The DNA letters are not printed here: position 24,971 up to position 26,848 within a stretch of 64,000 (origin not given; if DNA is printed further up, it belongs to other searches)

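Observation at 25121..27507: PhoU domain fused directly to a soluble histidine kinase, downstream of pstSCAB and with no separate phoU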

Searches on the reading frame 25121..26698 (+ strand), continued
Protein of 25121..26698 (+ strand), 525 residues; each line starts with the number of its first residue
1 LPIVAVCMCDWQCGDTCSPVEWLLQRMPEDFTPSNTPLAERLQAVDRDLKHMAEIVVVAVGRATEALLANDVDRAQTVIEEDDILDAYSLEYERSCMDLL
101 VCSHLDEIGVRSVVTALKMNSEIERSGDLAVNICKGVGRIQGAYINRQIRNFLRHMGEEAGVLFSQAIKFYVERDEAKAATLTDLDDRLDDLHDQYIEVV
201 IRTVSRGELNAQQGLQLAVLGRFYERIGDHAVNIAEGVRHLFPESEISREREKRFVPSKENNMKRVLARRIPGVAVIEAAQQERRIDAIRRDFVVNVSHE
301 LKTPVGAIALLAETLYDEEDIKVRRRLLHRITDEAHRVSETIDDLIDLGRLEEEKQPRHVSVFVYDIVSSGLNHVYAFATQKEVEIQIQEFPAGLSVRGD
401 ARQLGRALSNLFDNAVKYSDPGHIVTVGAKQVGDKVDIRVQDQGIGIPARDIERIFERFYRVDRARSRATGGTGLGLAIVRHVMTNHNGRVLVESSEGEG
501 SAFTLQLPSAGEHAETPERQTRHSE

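Call 55: search_protein_families(library=pfam, proteins=[P0127, P0129, P0128, P0131, P0132, P0133, P0134, P0135], max_evalue=0.0001)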
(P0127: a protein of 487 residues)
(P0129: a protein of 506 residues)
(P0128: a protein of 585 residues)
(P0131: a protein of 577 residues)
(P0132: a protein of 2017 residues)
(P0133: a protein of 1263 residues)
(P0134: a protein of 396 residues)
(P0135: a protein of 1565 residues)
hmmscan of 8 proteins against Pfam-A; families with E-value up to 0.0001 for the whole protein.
P0127 (487 aa): 4 families
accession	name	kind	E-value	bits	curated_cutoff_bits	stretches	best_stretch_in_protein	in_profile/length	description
PF02518.31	HATPase_c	-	3.3e-31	108.4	26.4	1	368-478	2-110/111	Histidine kinase-, DNA gyrase B-, and HSP90-like ATPase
PF01895.24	PhoU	-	3.5e-25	88.6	23.5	2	124-208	2-89/89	PhoU domain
PF00512.31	HisKA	-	2.2e-18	66.5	26.9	1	259-322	2-65/66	His Kinase A (phospho-acceptor) domain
PF13581.12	HATPase_c_2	-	9.7e-05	22.8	27.4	0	372-456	32-113/127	Histidine kinase-like ATPase domain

P0129 (506 aa): 3 families
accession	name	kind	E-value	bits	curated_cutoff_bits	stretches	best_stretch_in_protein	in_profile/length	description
PF01895.24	PhoU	-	2.6e-36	124.3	23.5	2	22-108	2-88/89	PhoU domain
PF02518.31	HATPase_c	-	7.9e-30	104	26.4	1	381-492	1-110/111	Histidine kinase-, DNA gyrase B-, and HSP90-like ATPase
PF00512.31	HisKA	-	1.5e-13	51.1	26.9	1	265-335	2-65/66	His Kinase A (phospho-acceptor) domain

P0128 (585 aa): 4 families
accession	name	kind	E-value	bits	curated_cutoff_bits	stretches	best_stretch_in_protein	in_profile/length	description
PF01895.24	PhoU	-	1.3e-34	118.8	23.5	2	20-107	1-88/89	PhoU domain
PF02518.31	HATPase_c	-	6.1e-31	107.6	26.4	1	470-579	2-109/111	Histidine kinase-, DNA gyrase B-, and HSP90-like ATPase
PF00512.31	HisKA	-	5.2e-13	49.3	26.9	1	359-424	1-66/66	His Kinase A (phospho-acceptor) domain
PF13581.12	HATPase_c_2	-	2.6e-05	24.7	27.4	1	474-562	32-113/127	Histidine kinase-like ATPase domain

P0131 (577 aa): 4 families
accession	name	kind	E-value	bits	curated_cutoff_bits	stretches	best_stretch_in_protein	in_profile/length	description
PF02518.31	HATPase_c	-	3.8e-30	105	26.4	1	462-572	1-109/111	Histidine kinase-, DNA gyrase B-, and HSP90-like ATPase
PF01895.24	PhoU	-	1.6e-28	99.3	23.5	2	123-205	4-89/89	PhoU domain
PF00512.31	HisKA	-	7.5e-14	52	26.9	1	351-415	2-66/66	His Kinase A (phospho-acceptor) domain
PF13581.12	HATPase_c_2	-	9.9e-05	22.8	27.4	0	465-569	30-126/127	Histidine kinase-like ATPase domain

P0132 (2017 aa): 8 families
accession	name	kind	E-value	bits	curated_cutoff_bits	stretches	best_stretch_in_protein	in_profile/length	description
PF02518.31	HATPase_c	-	3.6e-120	394.9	26.4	4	1480-1588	2-109/111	Histidine kinase-, DNA gyrase B-, and HSP90-like ATPase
PF00512.31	HisKA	-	2.1e-58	194.7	26.9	4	780-852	1-66/66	His Kinase A (phospho-acceptor) domain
PF00072.30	Response_reg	-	1.6e-52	176.8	30.2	2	1637-1748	1-111/111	Response regulator receiver domain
PF13581.12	HATPase_c_2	-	2.4e-17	63.6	27.4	0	1895-1976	30-111/127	Histidine kinase-like ATPase domain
PF13589.12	HATPase_c_3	-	3.2e-13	50.3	25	0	1897-1970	3-80/137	Histidine kinase-, DNA gyrase B-, and HSP90-like ATPase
PF13185.12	GAF_2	-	1.6e-09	38.5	28.6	0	1212-1346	14-135/136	GAF domain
PF14501.12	HATPase_c_5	-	8.9e-08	32.4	22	0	903-990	6-89/102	GHKL domain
PF08448.16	PAS_4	-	1.8e-05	25.3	23.1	0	1087-1178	20-108/110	PAS fold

P0133 (1263 aa): 6 families
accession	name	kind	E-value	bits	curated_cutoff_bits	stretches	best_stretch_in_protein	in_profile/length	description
PF02518.31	HATPase_c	-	1.7e-86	286.4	26.4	3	487-594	3-109/111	Histidine kinase-, DNA gyrase B-, and HSP90-like ATPase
PF00512.31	HisKA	-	3.7e-41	139.5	26.9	3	792-858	2-66/66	His Kinase A (phospho-acceptor) domain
PF00072.30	Response_reg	-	6.8e-26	91.1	30.2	1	644-755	1-111/111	Response regulator receiver domain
PF13581.12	HATPase_c_2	-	1.5e-16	61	27.4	1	1118-1225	12-104/127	Histidine kinase-like ATPase domain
PF13589.12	HATPase_c_3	-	3.9e-07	30.6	25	0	1156-1226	3-78/137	Histidine kinase-, DNA gyrase B-, and HSP90-like ATPase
PF08448.16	PAS_4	-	1.6e-05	25.6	23.1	1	77-182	7-109/110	PAS fold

P0134 (396 aa): 4 families
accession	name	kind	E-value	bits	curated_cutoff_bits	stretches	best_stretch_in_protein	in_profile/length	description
PF02518.31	HATPase_c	-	8.5e-33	113.6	26.4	1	280-390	1-109/111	Histidine kinase-, DNA gyrase B-, and HSP90-like ATPase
PF01895.24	PhoU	-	7.5e-21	74.7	23.5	1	21-109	1-89/89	PhoU domain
PF00512.31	HisKA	-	1.4e-14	54.3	26.9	1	164-235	2-66/66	His Kinase A (phospho-acceptor) domain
PF13581.12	HATPase_c_2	-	1.3e-06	28.9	27.4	1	281-386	28-125/127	Histidine kinase-like ATPase domain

P0135 (1565 aa): 10 families
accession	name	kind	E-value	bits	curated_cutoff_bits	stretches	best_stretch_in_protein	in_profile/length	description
PF02518.31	HATPase_c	-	1.8e-85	283.1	26.4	3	456-565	2-110/111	Histidine kinase-, DNA gyrase B-, and HSP90-like ATPase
PF00512.31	HisKA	-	1.4e-42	144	26.9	3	914-979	1-66/66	His Kinase A (phospho-acceptor) domain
PF00072.30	Response_reg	-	4.9e-27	94.7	30.2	1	1192-1304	1-111/111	Response regulator receiver domain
PF13581.12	HATPase_c_2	-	6.2e-16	59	27.4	1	457-541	29-111/127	Histidine kinase-like ATPase domain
PF13185.12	GAF_2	-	2.9e-15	57.1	28.6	1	771-892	16-135/136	GAF domain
PF13492.12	GAF_3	-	1.5e-07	32.3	27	0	770-892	16-127/129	GAF domain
PF08448.16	PAS_4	-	5.8e-07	30.2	23.1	0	61-155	20-109/110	PAS fold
PF14501.12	HATPase_c_5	-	2.6e-06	27.7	22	0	460-550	6-90/102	GHKL domain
PF13589.12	HATPase_c_3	-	5.5e-06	26.9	25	0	1031-1105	4-80/137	Histidine kinase-, DNA gyrase B-, and HSP90-like ATPase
PF01590.32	GAF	-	3.3e-05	24.9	22.4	0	771-892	17-133/133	GAF domain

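Call 60: find_encoding_contigs(protein=P0008, flank=10000, max_places=1)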
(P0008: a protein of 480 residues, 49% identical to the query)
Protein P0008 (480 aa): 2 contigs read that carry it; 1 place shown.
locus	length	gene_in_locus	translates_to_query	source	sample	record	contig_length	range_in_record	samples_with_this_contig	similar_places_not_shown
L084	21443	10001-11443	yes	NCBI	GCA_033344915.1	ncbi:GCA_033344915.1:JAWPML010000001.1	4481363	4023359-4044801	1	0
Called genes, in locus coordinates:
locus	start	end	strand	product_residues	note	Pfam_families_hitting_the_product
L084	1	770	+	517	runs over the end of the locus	PF00117:GATase, PF07722:Peptidase_C26, PF02540:NAD_synthase (faint), PF03054:tRNA_Me_trans (faint), PF00958:GMP_synt_C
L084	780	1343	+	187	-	-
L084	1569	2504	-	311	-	PF00296:Bac_luciferase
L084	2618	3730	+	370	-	PF12849:PBP_like_2, PF13531:SBP_bac_11 (weak)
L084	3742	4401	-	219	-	PF01895:PhoU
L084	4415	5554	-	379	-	PF02690:Na_Pi_cotrans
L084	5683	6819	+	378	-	PF12849:PBP_like_2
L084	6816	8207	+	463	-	PF00528:BPD_transp_1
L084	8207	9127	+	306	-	PF00528:BPD_transp_1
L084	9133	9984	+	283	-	PF02463:SMC_N (faint), PF00005:ABC_tran, PF13304:AAA_21 (faint)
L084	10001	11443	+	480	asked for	PF01895:PhoU, PF13581:HATPase_c_2 (faint), PF00512:HisKA, PF02518:HATPase_c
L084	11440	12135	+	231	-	PF00072:Response_reg, PF00486:Trans_reg_C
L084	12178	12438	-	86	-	-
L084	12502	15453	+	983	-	PF00580:UvrD-helicase, PF13245:AAA_19, PF13604:AAA_30 (faint), PF13403:Hint_2 (faint), PF13361:UvrD_C, PF13538:UvrD_C_2 (weak), PF21196:PcrA_UvrD_tudor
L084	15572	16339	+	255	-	-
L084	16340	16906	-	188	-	-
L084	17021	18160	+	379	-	PF02786:CPSase_L_D2 (weak), PF08442:ATP-grasp_2, PF13549:ATP-grasp_5 (weak), PF24948:Citrate_synth_N, PF00549:Ligase_CoA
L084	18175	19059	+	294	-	PF02629:CoA_binding, PF00549:Ligase_CoA, PF13607:Succ_CoA_lig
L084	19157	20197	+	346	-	PF01520:Amidase_3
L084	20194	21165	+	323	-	PF01520:Amidase_3 (weak)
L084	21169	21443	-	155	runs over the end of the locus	-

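Call 61: find_encoding_contigs(protein=P0013, flank=10000, max_places=1)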
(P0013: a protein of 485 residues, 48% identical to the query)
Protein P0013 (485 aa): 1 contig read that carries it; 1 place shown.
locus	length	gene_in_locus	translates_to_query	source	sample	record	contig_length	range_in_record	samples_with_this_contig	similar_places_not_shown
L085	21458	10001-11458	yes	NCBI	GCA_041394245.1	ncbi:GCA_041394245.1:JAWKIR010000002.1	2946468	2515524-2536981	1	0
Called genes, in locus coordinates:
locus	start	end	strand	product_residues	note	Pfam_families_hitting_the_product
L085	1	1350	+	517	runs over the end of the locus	PF00117:GATase, PF07722:Peptidase_C26, PF02540:NAD_synthase (faint), PF00958:GMP_synt_C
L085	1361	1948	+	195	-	-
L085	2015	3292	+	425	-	PF00960:Neocarzinostat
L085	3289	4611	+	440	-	PF00960:Neocarzinostat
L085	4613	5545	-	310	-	PF00296:Bac_luciferase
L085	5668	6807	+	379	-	PF12849:PBP_like_2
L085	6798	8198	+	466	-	PF00528:BPD_transp_1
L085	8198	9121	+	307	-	PF00528:BPD_transp_1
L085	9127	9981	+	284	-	PF00005:ABC_tran, PF02463:SMC_N (faint), PF13304:AAA_21 (weak)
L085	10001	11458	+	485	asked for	PF01895:PhoU, PF00512:HisKA, PF02518:HATPase_c, PF13589:HATPase_c_3 (weak)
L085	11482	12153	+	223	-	PF00072:Response_reg, PF00486:Trans_reg_C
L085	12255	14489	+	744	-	PF00580:UvrD-helicase, PF13245:AAA_19, PF13604:AAA_30 (faint), PF01443:Viral_helicase1 (faint), PF13361:UvrD_C, PF13538:UvrD_C_2, PF21196:PcrA_UvrD_tudor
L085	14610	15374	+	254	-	-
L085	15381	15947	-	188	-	-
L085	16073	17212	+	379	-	PF02786:CPSase_L_D2 (weak), PF08442:ATP-grasp_2, PF13549:ATP-grasp_5 (weak), PF24948:Citrate_synth_N, PF00549:Ligase_CoA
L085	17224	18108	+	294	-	PF02629:CoA_binding, PF00549:Ligase_CoA, PF13607:Succ_CoA_lig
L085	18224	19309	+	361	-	PF01520:Amidase_3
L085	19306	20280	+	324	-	PF01520:Amidase_3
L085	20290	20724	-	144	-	-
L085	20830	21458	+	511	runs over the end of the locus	PF02142:MGS, PF01808:AICARFT_IMPCHas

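Call 62: find_encoding_contigs(protein=P0002, flank=10000, max_places=1)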
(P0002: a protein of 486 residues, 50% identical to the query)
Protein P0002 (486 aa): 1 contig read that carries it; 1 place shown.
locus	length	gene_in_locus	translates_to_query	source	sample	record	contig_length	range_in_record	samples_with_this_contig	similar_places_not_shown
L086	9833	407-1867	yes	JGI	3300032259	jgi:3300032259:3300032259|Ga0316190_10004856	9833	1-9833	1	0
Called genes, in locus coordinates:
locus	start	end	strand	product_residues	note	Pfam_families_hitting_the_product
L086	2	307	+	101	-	?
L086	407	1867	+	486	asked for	PF01895:PhoU, PF00512:HisKA, PF02518:HATPase_c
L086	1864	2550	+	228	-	PF00072:Response_reg, PF00486:Trans_reg_C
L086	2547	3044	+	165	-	PF01035:DNA_binding_1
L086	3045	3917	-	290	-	PF13714:PEP_mutase, PF00463:ICL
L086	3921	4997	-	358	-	PF04303:PrpF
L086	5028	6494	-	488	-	PF00890:FAD_binding_2, PF01266:DAO, PF03486:HI0933_like (faint), PF12831:FAD_oxidored (faint)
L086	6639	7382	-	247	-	PF00459:Inositol_P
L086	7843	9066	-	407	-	PF02515:CoA_transf_3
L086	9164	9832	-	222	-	?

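Call 63: find_encoding_contigs(protein=P0128, flank=8000, max_places=1)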
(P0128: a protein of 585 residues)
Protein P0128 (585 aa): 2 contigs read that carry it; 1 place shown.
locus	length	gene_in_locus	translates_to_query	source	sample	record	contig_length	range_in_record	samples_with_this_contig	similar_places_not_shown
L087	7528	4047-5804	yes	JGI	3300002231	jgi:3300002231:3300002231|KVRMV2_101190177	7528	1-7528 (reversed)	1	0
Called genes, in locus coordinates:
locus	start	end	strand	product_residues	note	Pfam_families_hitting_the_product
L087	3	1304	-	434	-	?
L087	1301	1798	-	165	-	-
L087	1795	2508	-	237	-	-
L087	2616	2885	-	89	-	-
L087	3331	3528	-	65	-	-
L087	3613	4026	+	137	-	PF00005:ABC_tran, PF13304:AAA_21 (weak)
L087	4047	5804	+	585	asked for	PF01895:PhoU, PF00512:HisKA, PF02518:HATPase_c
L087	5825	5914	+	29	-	-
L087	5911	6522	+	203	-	PF00072:Response_reg, PF00486:Trans_reg_C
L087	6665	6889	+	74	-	-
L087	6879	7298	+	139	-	PF01850:PIN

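Call 64: find_encoding_contigs(protein=P0131, flank=8000, max_places=1)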
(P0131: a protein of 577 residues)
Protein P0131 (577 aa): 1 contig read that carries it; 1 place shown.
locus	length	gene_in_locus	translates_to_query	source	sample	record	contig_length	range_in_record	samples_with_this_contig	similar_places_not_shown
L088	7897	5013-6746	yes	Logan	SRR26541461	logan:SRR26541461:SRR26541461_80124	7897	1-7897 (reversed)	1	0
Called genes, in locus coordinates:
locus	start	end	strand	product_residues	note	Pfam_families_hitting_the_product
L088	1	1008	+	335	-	?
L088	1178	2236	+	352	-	PF12849:PBP_like_2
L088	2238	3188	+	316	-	PF00528:BPD_transp_1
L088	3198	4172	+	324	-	PF00528:BPD_transp_1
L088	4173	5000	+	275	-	PF02463:SMC_N (faint), PF00005:ABC_tran, PF13304:AAA_21 (weak)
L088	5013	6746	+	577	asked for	PF01895:PhoU, PF00512:HisKA, PF02518:HATPase_c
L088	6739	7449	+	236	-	PF00072:Response_reg, PF23198:PDE8A_N (weak), PF00486:Trans_reg_C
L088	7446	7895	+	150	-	?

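Call 65: find_encoding_contigs(protein=P0129, flank=8000, max_places=1)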
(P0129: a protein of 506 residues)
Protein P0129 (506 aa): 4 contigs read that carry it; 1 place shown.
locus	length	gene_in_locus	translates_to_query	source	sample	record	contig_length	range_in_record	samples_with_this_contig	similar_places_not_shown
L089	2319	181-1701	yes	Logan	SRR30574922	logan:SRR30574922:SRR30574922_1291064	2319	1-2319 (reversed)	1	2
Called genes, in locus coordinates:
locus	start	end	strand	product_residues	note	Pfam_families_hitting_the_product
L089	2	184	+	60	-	?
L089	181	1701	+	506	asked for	PF01895:PhoU, PF00512:HisKA, PF02518:HATPase_c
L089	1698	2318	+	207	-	?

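Call 75: search_protein_families(library=pfam, proteins=[L005:14-1132:+, L005:1142-2104:+, L005:2896-3762:+, L005:3708-5327:+, L005:5318-5926:+, L005:5953-6723:+, L005:6698-7930:-, L005:10144-12372:+, L005:12440-14593:+, L005:14622-16280:-], max_evalue=0.00001)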
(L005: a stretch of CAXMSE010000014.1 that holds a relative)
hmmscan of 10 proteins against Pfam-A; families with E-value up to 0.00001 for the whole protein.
L005:14-1132:+ (372 aa): 0 families

L005:1142-2104:+ (320 aa): 1 family
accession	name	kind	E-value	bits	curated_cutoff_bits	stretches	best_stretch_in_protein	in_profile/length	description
PF00293.34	NUDIX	-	3.3e-13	50.2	21.1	1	145-263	4-122/134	NUDIX domain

L005:2896-3762:+ (288 aa): 2 families
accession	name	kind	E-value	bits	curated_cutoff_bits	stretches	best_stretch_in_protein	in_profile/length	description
PF00478.31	IMPDH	-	1.2e-17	64.4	25.6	1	19-265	5-252/345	IMP dehydrogenase / GMP reductase domain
PF01070.24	FMN_dh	-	3e-08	33.5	24.9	1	138-281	198-344/350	FMN-dependent dehydrogenase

L005:3708-5327:+ (539 aa): 4 families
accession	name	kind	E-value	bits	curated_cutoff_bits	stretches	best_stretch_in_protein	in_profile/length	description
PF00958.27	GMP_synt_C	-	1.4e-44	150.5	27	1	447-538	1-92/92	GMP synthase C terminal domain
PF00117.34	GATase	-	1.7e-43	149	22.8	1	35-217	1-189/190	Glutamine amidotransferase class-I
PF02540.23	NAD_synthase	-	3.5e-11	43.1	21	1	234-276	8-51/242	NAD synthase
PF07722.19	Peptidase_C26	-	6.9e-08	32.9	20.5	1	102-200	104-219/219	Peptidase C26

L005:5318-5926:+ (202 aa): 0 families

L005:5953-6723:+ (256 aa): 0 families

L005:6698-7930:- (410 aa): 1 family
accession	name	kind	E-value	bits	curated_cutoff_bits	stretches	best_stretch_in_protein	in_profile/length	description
PF02690.20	Na_Pi_cotrans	-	2.4e-39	135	29.1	2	59-159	1-89/137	Na+/Pi-cotransporter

L005:10144-12372:+ (742 aa): 6 families
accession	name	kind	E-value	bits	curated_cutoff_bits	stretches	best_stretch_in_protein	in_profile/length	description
PF00580.27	UvrD-helicase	-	6e-89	298.8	23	1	13-275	1-271/271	UvrD/REP helicase N-terminal domain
PF13361.12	UvrD_C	-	2.6e-70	238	25.6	1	280-606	1-347/350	UvrD-like helicase C-terminal domain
PF13245.12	AAA_19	-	2.1e-22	80.2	25.1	1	24-260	10-134/134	AAA domain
PF21196.3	PcrA_UvrD_tudor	-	1.2e-15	57.5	23.9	1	694-741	1-48/48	PcrA/UvrD tudor domain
PF13538.12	UvrD_C_2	-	1.1e-08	35.2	27.4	1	546-604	2-51/52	UvrD-like helicase C-terminal domain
PF13604.12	AAA_30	-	1.6e-06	28.4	27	0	13-77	2-67/191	AAA domain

L005:12440-14593:+ (717 aa): 2 families
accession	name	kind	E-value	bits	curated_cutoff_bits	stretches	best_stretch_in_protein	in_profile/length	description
PF00654.25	Voltage_CLC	-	1.3e-82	278.2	24.8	1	74-412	2-344/346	Voltage gated chloride channel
PF00571.33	CBS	-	5.9e-23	81.4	24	2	448-499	2-53/57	CBS domain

L005:14622-16280:- (552 aa): 1 family
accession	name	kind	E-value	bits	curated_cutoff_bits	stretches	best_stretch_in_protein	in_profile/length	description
PF00067.27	p450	-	8.9e-21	74.6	22.8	2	427-524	326-431/462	Cytochrome P450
